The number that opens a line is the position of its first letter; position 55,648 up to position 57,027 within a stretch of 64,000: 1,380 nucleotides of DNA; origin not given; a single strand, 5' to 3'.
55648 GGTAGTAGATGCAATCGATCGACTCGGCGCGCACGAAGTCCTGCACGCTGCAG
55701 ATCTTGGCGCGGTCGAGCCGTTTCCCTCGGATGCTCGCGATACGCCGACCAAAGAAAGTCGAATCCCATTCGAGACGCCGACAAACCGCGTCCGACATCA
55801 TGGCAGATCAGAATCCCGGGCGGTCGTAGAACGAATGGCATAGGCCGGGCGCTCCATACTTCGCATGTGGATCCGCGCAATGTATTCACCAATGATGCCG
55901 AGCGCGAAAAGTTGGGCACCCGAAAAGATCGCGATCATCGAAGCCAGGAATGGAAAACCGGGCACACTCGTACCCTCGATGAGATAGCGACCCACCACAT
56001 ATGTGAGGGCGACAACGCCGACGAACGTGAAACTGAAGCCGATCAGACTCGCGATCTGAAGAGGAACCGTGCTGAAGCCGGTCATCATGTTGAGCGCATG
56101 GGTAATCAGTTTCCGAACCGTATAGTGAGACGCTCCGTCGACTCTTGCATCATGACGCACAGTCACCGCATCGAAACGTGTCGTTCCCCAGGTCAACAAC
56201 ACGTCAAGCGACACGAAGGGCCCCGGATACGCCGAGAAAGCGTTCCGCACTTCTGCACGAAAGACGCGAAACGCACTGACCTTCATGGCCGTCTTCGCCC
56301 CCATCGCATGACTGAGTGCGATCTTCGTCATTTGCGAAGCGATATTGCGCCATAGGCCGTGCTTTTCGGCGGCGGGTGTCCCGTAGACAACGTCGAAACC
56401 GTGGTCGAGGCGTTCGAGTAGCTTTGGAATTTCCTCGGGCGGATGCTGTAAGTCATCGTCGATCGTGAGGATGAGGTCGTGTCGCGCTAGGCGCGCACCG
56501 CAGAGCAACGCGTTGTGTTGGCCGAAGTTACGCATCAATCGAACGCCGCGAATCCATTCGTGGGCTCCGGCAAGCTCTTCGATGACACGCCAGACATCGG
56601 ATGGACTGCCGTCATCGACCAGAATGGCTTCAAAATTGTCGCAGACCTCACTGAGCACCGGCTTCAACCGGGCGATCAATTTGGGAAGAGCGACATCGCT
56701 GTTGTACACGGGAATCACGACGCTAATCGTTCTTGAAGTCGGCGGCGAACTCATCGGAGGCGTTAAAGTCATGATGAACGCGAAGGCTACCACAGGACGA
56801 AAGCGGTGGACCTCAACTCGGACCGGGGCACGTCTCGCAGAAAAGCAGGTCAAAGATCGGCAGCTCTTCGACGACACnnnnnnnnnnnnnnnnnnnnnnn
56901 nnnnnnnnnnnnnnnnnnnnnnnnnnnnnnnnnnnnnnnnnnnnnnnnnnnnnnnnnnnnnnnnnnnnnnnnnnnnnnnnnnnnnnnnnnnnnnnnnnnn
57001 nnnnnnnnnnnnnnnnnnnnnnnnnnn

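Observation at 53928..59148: Arn-like lipid-linked glycosylation operon built around a 4-acetamido-4,6-dideoxyhexose (wecE-wecD) rather than aminoarabinose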

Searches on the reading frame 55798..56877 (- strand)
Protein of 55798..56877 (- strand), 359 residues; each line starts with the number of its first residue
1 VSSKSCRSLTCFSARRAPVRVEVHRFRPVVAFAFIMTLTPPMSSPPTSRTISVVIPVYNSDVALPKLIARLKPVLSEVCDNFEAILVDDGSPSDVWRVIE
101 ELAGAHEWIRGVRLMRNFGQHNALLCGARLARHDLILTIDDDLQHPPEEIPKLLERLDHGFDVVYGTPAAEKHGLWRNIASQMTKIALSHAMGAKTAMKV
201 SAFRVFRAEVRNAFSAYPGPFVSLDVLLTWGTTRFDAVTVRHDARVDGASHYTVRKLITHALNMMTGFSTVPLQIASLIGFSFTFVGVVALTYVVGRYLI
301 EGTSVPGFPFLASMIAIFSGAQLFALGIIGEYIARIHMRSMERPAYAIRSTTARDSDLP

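Call 3: search_protein_families(library=pfam, proteins=[window:55798-56877:-], max_evalue=0.01)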
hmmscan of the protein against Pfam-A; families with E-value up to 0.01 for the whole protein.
window:55798-56877:- (359 aa): 4 families
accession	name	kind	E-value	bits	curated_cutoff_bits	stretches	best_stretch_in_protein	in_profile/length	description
PF00535.33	Glycos_transf_2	-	2.2e-27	96.5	23.3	1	52-209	1-162/168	Glycosyl transferase family 2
PF13506.12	Glyco_transf_21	-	0.00011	22.1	21.7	1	122-192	20-91/174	Glycosyl transferase family 21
PF10111.15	Glyco_tranf_2_2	-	0.0014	18.6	27.3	1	52-154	1-103/276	Glycosyltransferase like family 2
PF13641.12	Glyco_tranf_2_3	-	0.0025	18.3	27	1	51-192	3-146/230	Glycosyltransferase like family 2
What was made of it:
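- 55798..56772 (-): ArnC/GtrB-type GT2 polyprenyl-phosphate glycosyltransferase (324 aa) with two C-terminal membrane helices. Pfam Glycos_transf_2 at 2.2e-27 (call 3).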

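Call 4: search_protein_families(library=ncbifam, proteins=[window:55798-56877:-], max_evalue=0.01)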
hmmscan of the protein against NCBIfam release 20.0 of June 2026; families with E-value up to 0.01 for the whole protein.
window:55798-56877:- (359 aa): 17 families
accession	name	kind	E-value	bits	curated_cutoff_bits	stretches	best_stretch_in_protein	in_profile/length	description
NF007986.1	PRK10714.1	equivalog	2.9e-51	174.4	529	1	49-352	6-312/316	undecaprenyl-phosphate 4-deoxy-4-formamido-L-arabinose transferase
NF047588.1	GlcsyltransPgfSStrep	equivalog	2.7e-41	141.8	500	1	51-351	3-305/308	glycosyltransferase PgfS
NF041875.1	EPS_EpsD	equivalog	5.2e-12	45.8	370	1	51-163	1-110/325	exopolysaccharide biosynthesis glycosyltransferase EpsD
TIGR04182.1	glyco_TIGR04182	equivalog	4.3e-11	42.8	325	1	51-342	2-291/293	S-layer glycoprotein N-glycosyltransferase AglJ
TIGR03937.1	PgaC_IcaA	equivalog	8.9e-11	41.4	422.3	1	48-142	44-135/407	poly-beta-1,6-N-acetyl-D-glucosamine synthase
TIGR03965.1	mycofact_glyco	equivalog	1.1e-10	41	280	1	42-158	67-180/467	mycofactocin biosynthesis glycosyltransferase MftF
NF058614.1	PPMAGASynPpgS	equivalog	1.9e-07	30.8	370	1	53-174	4-119/226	polyprenyl-phospho-N-acetylgalactosaminyl synthase PpgS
TIGR04283.1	glyco_like_mftF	equivalog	8.6e-07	28.8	182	1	51-152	1-92/221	TIGR04283 family arsenosugar biosynthesis glycosyltransferase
NF047683.1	TeichurnBiosyTuaG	equivalog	3.8e-06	26.7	400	1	48-155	5-109/252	teichuronic acid biosynthesis protein TuaG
NF007482.0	PRK10073.1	equivalog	4.5e-06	25.9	423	1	48-155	5-108/334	glycosyltransferase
NF050050.1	ProtGlycPglI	equivalog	2.7e-05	23.7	500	1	50-176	3-127/306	GalNAc(5)-diNAcBac-PP-undecaprenol beta-1,3-glucosyltransferase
NF010496.0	PRK13915.1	equivalog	8.7e-05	21.7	262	1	47-155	29-140/307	glucosyl-3-phosphoglycerate synthase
TIGR04242.1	nodulat_NodC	equivalog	0.00025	20.2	550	1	49-157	48-156/395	chitooligosaccharide synthase NodC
NF041394.1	GtaseAglG_Halo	equivalog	0.00027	20.3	440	1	51-158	3-108/304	glucosyl-dolichyl phosphate glucuronosyltransferase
NF038302.1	EPS_HpsE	equivalog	0.00042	19.4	300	1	51-142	3-96/307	hormogonium polysaccharide biosynthesis glycosyltransferase HpsE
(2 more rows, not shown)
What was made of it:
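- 55798..56772 (-): Full-length matches to ArnC (NF007986, 174 bits, below the 529 cut-off) and PgfS (call 4).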

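Call 41: search_solved_structures(query=window:55798-56772:-, max_evalue=0.00001, show_alignments=1)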
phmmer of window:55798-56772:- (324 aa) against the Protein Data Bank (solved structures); distinct sequences matched with E-value up to 0.00001: 9.
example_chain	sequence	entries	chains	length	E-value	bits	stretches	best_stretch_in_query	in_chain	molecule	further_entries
9hwj_A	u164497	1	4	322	4e-43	151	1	14-316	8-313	Undecaprenyl-phosphate 4-deoxy-4-formamido-L-arabinose transferase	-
9bhc_C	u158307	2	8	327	7.7e-42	146.7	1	14-316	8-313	Undecaprenyl-phosphate 4-deoxy-4-formamido-L-arabinose transferase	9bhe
8vxh_A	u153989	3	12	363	9.9e-42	146.4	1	14-316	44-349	Undecaprenyl-phosphate 4-deoxy-4-formamido-L-arabinose transferase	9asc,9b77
5ekp_C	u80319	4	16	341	4.9e-39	137.5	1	15-314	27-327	Uncharacterized glycosyltransferase sll0501 | Glycosyltransferase sll0501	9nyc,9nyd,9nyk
9nye_A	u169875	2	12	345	5.2e-39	137.5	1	15-314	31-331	Glycosyltransferase sll0501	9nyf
5eke_A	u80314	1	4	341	6.8e-39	137.1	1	15-314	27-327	Uncharacterized glycosyltransferase sll0501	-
5mlz_A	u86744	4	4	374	1e-18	70.8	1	13-204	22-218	Dolichol monophosphate mannose synthase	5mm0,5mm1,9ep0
2z87_A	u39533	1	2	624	3e-08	36.4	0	15-131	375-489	Chondroitin synthase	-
2z86_A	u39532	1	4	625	3e-08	36.4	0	15-131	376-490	Chondroitin synthase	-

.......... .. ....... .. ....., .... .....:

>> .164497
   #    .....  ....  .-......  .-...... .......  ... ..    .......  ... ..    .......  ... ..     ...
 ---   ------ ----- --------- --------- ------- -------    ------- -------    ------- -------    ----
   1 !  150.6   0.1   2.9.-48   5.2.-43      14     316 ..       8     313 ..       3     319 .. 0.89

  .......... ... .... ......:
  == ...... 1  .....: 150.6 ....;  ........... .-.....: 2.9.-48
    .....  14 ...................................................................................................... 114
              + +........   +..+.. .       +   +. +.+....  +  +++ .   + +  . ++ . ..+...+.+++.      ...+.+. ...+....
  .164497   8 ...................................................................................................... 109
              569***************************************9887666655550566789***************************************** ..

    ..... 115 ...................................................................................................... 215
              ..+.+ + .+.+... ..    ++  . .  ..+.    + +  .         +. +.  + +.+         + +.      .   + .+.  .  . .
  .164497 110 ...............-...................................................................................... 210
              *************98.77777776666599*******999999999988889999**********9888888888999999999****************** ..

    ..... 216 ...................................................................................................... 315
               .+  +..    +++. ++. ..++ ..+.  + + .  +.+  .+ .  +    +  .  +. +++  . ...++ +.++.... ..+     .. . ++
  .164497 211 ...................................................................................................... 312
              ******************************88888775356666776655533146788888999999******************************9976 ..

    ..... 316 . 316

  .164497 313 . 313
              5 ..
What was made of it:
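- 55798..56772 (-): PDB: ArnC 9hwj 151 bits, GtrB 5ekp 137 bits, aligned to residue 316 (call 41).
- On ArnC/GtrB/DPMS-type polyprenyl-phosphate GT2: ArnC 9hwj aligned over 14-316 and GtrB 5ekp over 15-314 (call 41). Motifs VDDGS and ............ are visible in the call 41 alignment.
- The gene logic (aminotransferase, N-acyltransferase, GT2, GT-C) parallels arnB/arnA-formyltransferase/arnC/arnT (calls 3, 4, 41).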

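Call 72: find_homologous_proteins(query=window:55798-56772:-, max_evalue=1e-60)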
Query window:55798-56772:- (324 aa): 7998 proteins with E <= 1e-60 among 8000 candidates; the best 120 are listed.
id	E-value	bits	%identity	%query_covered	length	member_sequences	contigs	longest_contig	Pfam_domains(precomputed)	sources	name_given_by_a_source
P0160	2.3e-211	718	99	100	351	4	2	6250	PF00535.33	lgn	-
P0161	1.3e-179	614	86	98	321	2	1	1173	PF00535.33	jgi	jgi:undecaprenyl-phosphate 4-deoxy-4-formamido-L-arabinose transferase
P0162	1.8e-165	568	78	97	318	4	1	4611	PF13641.13,PF00535.33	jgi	jgi:glycosyltransferase involved in cell wall biosynthesis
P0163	1.5e-164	565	82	94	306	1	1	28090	PF13641.13,PF00535.33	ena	-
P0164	8.6e-164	562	78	96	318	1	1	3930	PF13641.13,PF00535.33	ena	-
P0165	2.1e-163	561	78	97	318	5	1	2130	PF13641.13,PF00535.33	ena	-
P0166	6.1e-163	559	76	97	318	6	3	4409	PF13641.13,PF00535.33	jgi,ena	jgi:glycosyltransferase involved in cell wall biosynthesis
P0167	1.1e-162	559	76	98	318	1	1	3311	PF13641.13,PF00535.33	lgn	-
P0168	1.3e-161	555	78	96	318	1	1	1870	PF13641.13,PF00535.33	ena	-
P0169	7.7e-161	553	75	97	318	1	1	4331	PF13641.13,PF00535.33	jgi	jgi:glycosyltransferase involved in cell wall biosynthesis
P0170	8.1e-160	549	77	97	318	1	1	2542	PF13641.13,PF00535.33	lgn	-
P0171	5.5e-158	543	83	90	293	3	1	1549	PF00535.33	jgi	jgi:undecaprenyl-phosphate 4-deoxy-4-formamido-L-arabinose transferase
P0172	7.6e-157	539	74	98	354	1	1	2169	PF00535.33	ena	-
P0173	3.7e-156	537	74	96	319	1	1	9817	PF13641.13,PF00535.33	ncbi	-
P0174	6.6e-156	536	75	97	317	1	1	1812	PF13641.13,PF00535.33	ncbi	-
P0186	5.9e-148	510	70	98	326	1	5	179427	PF00535.33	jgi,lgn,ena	-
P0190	3.5e-147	508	69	98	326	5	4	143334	PF13641.13,PF00535.33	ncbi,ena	-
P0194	6.4e-145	500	70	96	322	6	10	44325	PF13641.13,PF00535.33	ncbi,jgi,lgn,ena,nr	ncbi:MAG: glycosyltransferase family 2 protein [Myxococcota bacterium]|jgi:undecaprenyl-phosphate 4-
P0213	9.5e-137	473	68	95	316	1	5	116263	PF13641.13,PF00535.33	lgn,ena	-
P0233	7.8e-135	467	66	94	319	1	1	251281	PF00535.33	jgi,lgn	jgi:undecaprenyl-phosphate 4-deoxy-4-formamido-L-arabinose transferase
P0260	5.3e-134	464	67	94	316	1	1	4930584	PF13641.13,PF00535.33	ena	-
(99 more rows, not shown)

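Call 73: find_encoding_contigs(protein=P0194, flank=8000, max_places=2)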
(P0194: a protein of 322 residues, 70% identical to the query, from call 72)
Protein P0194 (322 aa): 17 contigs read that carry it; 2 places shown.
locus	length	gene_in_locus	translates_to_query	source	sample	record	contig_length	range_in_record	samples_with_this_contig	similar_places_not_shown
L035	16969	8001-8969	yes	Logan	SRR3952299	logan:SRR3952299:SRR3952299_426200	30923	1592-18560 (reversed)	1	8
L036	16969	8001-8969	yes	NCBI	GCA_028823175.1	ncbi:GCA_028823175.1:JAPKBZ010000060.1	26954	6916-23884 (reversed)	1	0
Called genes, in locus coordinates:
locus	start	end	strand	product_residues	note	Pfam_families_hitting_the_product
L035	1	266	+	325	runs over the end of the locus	PF00753:Lactamase_B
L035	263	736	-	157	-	PF02639:DUF188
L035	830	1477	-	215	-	PF07885:Ion_trans_2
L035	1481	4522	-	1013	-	PF00873:ACR_tran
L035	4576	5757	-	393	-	PF25917:BSH_RND (faint), PF25967:RND-MFP_C (weak), PF25989:YknX_C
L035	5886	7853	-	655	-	-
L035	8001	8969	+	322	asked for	PF00535:Glycos_transf_2, PF13641:Glyco_tranf_2_3 (weak)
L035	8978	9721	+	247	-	PF13302:Acetyltransf_3 (weak), PF00583:Acetyltransf_1, PF13508:Acetyltransf_7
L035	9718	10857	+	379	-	PF00155:Aminotran_1_2 (weak), PF01041:DegT_DnrJ_EryC1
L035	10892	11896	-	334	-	-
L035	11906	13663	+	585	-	-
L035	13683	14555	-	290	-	PF00294:PfkB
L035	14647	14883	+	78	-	-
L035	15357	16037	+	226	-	-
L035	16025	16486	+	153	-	-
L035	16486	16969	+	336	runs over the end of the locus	PF07963:N_methyl (weak), PF16074:PilW (weak)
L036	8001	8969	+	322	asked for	PF00535:Glycos_transf_2, PF13641:Glyco_tranf_2_3 (weak)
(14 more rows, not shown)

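Call 74: find_encoding_contigs(protein=P0260, flank=8000, max_places=1)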
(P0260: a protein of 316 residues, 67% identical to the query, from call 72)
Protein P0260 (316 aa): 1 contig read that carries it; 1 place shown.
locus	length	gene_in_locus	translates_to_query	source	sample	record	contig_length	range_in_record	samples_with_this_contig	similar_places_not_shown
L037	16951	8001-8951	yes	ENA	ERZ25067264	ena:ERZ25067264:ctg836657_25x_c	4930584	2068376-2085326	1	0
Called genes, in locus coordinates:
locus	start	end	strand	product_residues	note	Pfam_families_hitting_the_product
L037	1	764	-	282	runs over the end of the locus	PF13103:TonB_2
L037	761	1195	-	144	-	PF02472:ExbD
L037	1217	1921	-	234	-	PF01618:MotA_ExbB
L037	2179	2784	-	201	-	PF00498:FHA, PF16697:Yop-YscD_cpl (faint)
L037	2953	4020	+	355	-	PF05598:DUF772, PF01609:DDE_Tnp_1, PF13751:DDE_Tnp_1_6 (weak)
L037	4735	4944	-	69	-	-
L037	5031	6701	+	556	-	PF01235:Na_Ala_symp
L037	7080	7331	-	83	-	-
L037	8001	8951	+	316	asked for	PF13641:Glyco_tranf_2_3 (weak), PF00535:Glycos_transf_2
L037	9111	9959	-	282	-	PF13276:HTH_21, PF00665:rve, PF13683:rve_3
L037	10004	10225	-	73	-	PF01527:HTH_Tnp_1, PF13384:HTH_23 (weak), PF13518:HTH_28 (faint), PF13551:HTH_29 (weak)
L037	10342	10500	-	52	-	-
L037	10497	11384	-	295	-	PF07005:SBD_N, PF17042:NBD_C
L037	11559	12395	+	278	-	PF04166:PdxA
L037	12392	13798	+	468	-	PF04932:Wzy_C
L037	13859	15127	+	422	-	PF07719:TPR_2 (faint), PF13432:TPR_16 (weak)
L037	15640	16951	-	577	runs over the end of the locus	PF02463:SMC_N, PF13175:AAA_15 (faint), PF13476:AAA_23, PF13555:AAA_29 (faint)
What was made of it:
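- L037 has the GT2 alone (call 74).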

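Call 75: find_encoding_contigs(protein=P0186, flank=8000, max_places=1)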
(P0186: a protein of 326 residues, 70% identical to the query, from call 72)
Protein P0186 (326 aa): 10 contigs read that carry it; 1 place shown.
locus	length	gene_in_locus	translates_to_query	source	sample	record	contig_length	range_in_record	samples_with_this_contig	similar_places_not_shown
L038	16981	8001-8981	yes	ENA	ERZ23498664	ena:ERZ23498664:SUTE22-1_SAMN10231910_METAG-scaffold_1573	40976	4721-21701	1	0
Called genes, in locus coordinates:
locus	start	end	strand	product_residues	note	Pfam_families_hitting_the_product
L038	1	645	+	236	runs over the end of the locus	-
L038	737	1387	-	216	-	PF07885:Ion_trans_2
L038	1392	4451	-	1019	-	PF00873:ACR_tran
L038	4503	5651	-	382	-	PF25917:BSH_RND (weak), PF25973:BSH_CzcB (weak), PF25967:RND-MFP_C (faint), PF25989:YknX_C (weak)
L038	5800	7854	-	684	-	-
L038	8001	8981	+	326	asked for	PF00535:Glycos_transf_2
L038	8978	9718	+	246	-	PF13302:Acetyltransf_3, PF00583:Acetyltransf_1, PF13508:Acetyltransf_7, PF08445:FR47 (weak)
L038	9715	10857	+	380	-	PF00155:Aminotran_1_2 (weak), PF01041:DegT_DnrJ_EryC1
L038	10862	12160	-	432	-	-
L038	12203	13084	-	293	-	PF00294:PfkB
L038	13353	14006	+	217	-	-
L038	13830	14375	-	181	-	-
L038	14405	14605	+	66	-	-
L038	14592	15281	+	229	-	-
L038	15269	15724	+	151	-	PF07963:N_methyl (weak)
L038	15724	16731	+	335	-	PF16074:PilW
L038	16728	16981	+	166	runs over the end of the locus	PF14341:PilX_N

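Call 77: find_encoding_contigs(protein=P0233, flank=8000, max_places=1)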
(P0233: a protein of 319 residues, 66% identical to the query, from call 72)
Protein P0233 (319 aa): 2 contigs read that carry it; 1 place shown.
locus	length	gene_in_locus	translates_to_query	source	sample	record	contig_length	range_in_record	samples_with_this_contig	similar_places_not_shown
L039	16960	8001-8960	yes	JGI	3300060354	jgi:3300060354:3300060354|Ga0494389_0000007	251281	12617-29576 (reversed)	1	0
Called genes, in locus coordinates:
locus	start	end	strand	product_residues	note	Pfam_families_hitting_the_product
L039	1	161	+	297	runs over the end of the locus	PF00535:Glycos_transf_2, PF10111:Glyco_tranf_2_2, PF13641:Glyco_tranf_2_3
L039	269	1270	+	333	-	PF01073:3Beta_HSD, PF01370:Epimerase, PF07993:NAD_binding_4 (faint), PF13460:NAD_binding_10 (faint), PF16363:GDP_Man_Dehyd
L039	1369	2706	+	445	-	PF13439:Glyco_transf_4 (weak), PF13579:Glyco_trans_4_4, PF00534:Glycos_transf_1 (weak), PF13692:Glyco_trans_1_4 (weak)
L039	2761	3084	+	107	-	-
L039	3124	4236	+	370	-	PF00534:Glycos_transf_1, PF13692:Glyco_trans_1_4, PF13524:Glyco_trans_1_2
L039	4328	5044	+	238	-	-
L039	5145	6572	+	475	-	PF13231:PMT_2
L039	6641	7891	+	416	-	PF13231:PMT_2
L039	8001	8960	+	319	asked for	PF00535:Glycos_transf_2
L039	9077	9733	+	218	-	PF13302:Acetyltransf_3, PF00583:Acetyltransf_1, PF13673:Acetyltransf_10, PF13508:Acetyltransf_7, PF08445:FR47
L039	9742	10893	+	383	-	PF01041:DegT_DnrJ_EryC1, PF00155:Aminotran_1_2 (weak)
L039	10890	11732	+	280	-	PF13489:Methyltransf_23, PF13847:Methyltransf_31, PF08241:Methyltransf_11, PF08242:Methyltransf_12, PF13649:Methyltransf_25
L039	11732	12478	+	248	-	PF01209:Ubie_methyltran (weak), PF13489:Methyltransf_23, PF13847:Methyltransf_31, PF08241:Methyltransf_11, PF08242:Methyltransf_12, PF13649:Methyltransf_25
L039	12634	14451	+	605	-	PF13522:GATase_6, PF13537:GATase_7, PF00733:Asn_synthase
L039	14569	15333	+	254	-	PF00483:NTP_transferase, PF12804:NTP_transf_3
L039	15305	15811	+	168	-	PF00908:dTDP_sugar_isom, PF14667:Polysacc_synt_C (weak)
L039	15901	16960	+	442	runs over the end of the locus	PF13439:Glyco_transf_4, PF13579:Glyco_trans_4_4, PF00534:Glycos_transf_1, PF13692:Glyco_trans_1_4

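Call 78: find_encoding_contigs(protein=P0190, flank=8000, max_places=1)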
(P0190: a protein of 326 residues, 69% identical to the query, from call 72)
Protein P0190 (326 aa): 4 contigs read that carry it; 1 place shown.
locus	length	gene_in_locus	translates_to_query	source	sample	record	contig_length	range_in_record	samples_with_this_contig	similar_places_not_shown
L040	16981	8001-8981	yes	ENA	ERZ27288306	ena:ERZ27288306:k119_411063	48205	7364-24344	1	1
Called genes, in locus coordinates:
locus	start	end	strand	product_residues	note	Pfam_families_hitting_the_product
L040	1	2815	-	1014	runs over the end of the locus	PF00873:ACR_tran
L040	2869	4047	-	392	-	PF25876:HH_MFP_RND (faint), PF25967:RND-MFP_C, PF25989:YknX_C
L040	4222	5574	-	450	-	PF03781:FGE-sulfatase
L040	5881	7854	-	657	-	-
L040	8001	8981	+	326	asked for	PF00535:Glycos_transf_2, PF13641:Glyco_tranf_2_3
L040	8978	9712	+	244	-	PF08445:FR47 (faint), PF13302:Acetyltransf_3, PF00583:Acetyltransf_1, PF13673:Acetyltransf_10 (weak), PF13508:Acetyltransf_7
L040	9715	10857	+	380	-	PF00155:Aminotran_1_2 (weak), PF01041:DegT_DnrJ_EryC1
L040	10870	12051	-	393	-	-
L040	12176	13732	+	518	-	-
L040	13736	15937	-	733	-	-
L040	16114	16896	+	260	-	-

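Call 79: find_encoding_contigs(protein=P0213, flank=8000, max_places=1)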
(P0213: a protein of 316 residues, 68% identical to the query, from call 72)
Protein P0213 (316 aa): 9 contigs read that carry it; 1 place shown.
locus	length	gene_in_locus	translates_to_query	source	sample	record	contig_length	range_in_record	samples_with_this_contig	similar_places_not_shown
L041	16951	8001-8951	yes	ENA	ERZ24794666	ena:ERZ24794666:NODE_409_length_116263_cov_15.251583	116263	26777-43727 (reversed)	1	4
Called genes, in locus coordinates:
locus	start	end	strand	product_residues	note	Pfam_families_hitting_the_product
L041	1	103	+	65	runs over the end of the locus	-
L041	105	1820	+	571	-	PF00239:Resolvase, PF07508:Recombinase, PF13408:Zn_ribbon_recom (weak)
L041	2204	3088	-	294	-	PF06271:RDD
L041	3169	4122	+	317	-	PF28475:DUF8413, PF01944:SpoIIM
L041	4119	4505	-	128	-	PF00550:PP-binding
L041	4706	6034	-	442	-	PF01882:DUF58, PF13519:VWA_2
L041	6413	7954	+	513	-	-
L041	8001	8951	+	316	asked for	PF00535:Glycos_transf_2, PF13641:Glyco_tranf_2_3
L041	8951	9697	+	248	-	PF13302:Acetyltransf_3, PF00583:Acetyltransf_1, PF13673:Acetyltransf_10, PF24553:Rv0428c_C (weak), PF08445:FR47 (weak), PF13508:Acetyltransf_7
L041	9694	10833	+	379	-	PF01041:DegT_DnrJ_EryC1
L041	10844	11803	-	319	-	PF20030:bpMoxR, PF07726:AAA_3, PF07728:AAA_5, PF17863:AAA_lid_2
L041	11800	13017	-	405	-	PF14258:DUF4350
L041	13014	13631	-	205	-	-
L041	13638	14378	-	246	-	PF06790:UPF0259 (weak)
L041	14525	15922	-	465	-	PF00413:Peptidase_M10 (weak)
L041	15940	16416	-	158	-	PF01668:SmpB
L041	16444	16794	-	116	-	PF02261:Asp_decarbox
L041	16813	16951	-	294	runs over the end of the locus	PF02569:Pantoate_ligase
